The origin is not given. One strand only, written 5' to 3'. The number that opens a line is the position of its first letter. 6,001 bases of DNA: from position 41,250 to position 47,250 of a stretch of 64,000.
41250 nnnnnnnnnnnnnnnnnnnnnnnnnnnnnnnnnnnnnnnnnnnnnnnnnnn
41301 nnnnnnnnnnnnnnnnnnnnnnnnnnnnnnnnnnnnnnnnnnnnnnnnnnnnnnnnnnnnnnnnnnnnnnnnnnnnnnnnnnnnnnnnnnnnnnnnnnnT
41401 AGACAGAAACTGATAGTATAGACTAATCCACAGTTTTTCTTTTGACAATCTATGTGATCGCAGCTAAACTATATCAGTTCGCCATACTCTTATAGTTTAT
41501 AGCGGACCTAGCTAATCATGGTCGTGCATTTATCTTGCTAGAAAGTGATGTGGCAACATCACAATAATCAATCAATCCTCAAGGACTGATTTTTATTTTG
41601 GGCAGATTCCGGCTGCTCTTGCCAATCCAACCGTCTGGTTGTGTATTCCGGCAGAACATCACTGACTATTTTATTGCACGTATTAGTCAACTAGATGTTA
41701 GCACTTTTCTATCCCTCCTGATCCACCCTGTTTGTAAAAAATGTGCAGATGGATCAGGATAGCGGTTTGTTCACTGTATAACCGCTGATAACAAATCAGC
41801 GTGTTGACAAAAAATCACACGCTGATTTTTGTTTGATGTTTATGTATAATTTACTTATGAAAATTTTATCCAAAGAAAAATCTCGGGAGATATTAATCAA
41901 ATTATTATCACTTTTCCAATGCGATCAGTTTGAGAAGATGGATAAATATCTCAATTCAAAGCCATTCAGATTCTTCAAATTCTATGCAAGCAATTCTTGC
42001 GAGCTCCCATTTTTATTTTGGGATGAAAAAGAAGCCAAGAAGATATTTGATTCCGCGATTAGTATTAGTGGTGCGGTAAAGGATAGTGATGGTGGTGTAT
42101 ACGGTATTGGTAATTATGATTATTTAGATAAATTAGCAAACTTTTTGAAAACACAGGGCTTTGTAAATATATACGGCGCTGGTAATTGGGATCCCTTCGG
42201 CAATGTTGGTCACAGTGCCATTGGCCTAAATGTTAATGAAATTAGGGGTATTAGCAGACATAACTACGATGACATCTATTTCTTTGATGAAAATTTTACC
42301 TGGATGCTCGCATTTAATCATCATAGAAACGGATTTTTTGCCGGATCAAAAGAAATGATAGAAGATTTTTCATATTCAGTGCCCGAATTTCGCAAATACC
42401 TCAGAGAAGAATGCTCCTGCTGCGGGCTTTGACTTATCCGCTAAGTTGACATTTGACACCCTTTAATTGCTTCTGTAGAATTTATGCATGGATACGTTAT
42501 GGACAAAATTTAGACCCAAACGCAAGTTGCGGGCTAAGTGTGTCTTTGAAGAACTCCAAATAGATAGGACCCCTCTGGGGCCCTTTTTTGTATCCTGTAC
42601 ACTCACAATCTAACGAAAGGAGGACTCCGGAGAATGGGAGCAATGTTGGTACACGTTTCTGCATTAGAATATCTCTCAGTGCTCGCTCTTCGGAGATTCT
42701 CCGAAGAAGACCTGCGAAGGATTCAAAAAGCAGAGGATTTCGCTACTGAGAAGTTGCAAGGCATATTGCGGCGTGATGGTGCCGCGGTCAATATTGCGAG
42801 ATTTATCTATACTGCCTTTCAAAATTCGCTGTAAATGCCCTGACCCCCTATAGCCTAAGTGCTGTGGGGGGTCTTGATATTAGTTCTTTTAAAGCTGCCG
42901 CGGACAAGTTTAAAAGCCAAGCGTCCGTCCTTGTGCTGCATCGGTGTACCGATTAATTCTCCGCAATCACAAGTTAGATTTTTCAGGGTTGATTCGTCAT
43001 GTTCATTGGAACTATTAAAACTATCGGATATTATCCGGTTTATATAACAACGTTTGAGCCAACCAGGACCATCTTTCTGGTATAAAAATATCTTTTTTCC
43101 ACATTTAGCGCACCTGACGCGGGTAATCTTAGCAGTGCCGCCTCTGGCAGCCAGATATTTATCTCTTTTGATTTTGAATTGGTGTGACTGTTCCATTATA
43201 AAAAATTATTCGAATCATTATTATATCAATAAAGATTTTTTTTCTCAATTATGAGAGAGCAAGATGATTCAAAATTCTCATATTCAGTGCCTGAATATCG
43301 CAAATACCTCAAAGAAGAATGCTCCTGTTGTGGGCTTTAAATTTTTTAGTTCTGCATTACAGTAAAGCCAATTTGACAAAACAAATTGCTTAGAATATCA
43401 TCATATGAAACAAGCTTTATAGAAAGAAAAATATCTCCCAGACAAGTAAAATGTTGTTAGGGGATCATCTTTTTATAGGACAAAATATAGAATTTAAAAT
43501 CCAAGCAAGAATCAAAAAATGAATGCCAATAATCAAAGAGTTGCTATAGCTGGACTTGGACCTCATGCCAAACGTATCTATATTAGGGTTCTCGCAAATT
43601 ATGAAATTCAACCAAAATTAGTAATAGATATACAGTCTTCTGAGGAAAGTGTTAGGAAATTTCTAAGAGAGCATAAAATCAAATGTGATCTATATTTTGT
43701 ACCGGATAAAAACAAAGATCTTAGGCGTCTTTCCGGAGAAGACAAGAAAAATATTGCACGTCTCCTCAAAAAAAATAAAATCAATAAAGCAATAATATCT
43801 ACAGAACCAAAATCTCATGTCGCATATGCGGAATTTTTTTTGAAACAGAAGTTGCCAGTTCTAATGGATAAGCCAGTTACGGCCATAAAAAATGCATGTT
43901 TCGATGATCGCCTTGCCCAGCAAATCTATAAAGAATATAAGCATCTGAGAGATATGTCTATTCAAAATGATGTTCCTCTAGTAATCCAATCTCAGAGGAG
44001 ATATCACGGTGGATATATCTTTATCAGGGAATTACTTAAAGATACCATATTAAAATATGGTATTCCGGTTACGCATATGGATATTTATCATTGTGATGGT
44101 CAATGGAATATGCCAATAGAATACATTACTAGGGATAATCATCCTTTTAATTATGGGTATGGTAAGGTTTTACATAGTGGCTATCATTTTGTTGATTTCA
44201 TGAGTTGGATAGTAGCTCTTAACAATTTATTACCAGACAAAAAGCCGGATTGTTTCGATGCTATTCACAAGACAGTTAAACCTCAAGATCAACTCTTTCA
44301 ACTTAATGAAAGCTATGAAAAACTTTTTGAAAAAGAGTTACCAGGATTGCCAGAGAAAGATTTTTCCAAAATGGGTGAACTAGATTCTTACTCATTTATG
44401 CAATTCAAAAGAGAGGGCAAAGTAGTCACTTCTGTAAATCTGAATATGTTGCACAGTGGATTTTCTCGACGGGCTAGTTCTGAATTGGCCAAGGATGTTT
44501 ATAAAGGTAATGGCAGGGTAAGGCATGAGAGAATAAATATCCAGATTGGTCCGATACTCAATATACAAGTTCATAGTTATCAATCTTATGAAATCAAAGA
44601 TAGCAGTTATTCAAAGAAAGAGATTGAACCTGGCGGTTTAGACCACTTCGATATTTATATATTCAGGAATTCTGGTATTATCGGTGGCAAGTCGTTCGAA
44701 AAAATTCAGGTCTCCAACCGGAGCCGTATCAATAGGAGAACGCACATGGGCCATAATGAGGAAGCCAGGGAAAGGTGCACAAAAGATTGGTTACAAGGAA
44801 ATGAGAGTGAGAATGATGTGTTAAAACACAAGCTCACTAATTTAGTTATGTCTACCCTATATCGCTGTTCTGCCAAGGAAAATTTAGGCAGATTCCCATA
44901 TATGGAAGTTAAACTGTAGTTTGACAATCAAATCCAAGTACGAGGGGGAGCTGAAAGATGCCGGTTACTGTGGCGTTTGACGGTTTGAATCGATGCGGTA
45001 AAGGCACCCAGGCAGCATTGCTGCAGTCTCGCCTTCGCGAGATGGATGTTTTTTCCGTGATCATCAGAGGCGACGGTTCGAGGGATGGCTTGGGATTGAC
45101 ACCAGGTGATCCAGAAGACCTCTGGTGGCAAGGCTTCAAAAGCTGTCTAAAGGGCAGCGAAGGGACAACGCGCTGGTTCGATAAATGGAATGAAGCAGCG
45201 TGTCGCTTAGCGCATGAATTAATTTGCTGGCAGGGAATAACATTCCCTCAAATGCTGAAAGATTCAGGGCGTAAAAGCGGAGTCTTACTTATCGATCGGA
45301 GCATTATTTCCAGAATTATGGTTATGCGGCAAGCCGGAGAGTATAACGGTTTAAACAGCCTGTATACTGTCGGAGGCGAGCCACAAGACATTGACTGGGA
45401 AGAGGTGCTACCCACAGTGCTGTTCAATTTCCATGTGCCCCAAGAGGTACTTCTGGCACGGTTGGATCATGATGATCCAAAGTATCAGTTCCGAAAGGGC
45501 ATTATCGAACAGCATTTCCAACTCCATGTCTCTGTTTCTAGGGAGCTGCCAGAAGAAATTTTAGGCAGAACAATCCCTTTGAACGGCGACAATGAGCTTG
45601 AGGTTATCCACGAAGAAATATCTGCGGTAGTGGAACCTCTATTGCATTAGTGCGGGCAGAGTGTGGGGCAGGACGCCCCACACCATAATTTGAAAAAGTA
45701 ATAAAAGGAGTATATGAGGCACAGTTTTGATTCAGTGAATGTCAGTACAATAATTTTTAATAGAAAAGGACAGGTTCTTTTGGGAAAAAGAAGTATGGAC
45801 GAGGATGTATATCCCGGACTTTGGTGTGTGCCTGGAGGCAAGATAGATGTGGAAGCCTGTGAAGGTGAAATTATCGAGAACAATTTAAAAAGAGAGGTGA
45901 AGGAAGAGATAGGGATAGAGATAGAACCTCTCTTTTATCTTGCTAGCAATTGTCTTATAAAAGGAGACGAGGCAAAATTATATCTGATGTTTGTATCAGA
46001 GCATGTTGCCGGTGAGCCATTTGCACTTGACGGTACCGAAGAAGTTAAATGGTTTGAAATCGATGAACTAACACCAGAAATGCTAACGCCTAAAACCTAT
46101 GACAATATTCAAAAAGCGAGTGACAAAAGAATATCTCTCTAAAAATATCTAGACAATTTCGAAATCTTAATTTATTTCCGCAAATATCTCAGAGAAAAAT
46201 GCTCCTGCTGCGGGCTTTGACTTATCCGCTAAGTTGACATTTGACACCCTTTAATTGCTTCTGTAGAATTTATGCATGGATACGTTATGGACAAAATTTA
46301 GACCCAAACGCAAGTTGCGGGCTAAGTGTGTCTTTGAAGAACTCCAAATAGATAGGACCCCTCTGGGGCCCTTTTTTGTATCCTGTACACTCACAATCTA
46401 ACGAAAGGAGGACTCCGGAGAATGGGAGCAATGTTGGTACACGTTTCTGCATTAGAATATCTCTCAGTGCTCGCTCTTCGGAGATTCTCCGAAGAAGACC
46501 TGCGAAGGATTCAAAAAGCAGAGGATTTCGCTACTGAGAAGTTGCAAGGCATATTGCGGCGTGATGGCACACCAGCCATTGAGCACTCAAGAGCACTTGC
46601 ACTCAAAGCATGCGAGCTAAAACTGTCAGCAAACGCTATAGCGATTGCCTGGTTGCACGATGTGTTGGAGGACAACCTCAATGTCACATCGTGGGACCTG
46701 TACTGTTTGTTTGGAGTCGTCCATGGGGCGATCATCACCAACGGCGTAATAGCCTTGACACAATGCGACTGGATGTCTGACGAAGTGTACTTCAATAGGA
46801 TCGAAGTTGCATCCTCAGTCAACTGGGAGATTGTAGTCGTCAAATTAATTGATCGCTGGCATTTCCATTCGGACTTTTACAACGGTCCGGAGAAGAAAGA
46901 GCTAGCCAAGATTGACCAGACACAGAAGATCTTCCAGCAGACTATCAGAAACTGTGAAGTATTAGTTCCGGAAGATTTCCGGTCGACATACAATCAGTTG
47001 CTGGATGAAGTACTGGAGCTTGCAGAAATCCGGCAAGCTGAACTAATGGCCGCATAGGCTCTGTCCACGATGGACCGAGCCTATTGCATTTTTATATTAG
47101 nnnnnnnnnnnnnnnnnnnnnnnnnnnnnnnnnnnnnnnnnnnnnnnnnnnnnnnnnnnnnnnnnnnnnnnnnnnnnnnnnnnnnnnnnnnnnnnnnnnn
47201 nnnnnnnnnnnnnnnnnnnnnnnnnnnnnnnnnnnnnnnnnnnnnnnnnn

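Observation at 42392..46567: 3.8-kb cassette bracketed by perfect 370-bp direct repeats, with three copies of a gene 3' end and a truncated/full gene pair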

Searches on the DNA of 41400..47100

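Call 73: search_rna_families(source=window, start=41400, end=47100, threshold=evalue, max_evalue=1)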
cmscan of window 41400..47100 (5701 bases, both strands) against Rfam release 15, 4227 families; matches with E-value up to 1: 0.
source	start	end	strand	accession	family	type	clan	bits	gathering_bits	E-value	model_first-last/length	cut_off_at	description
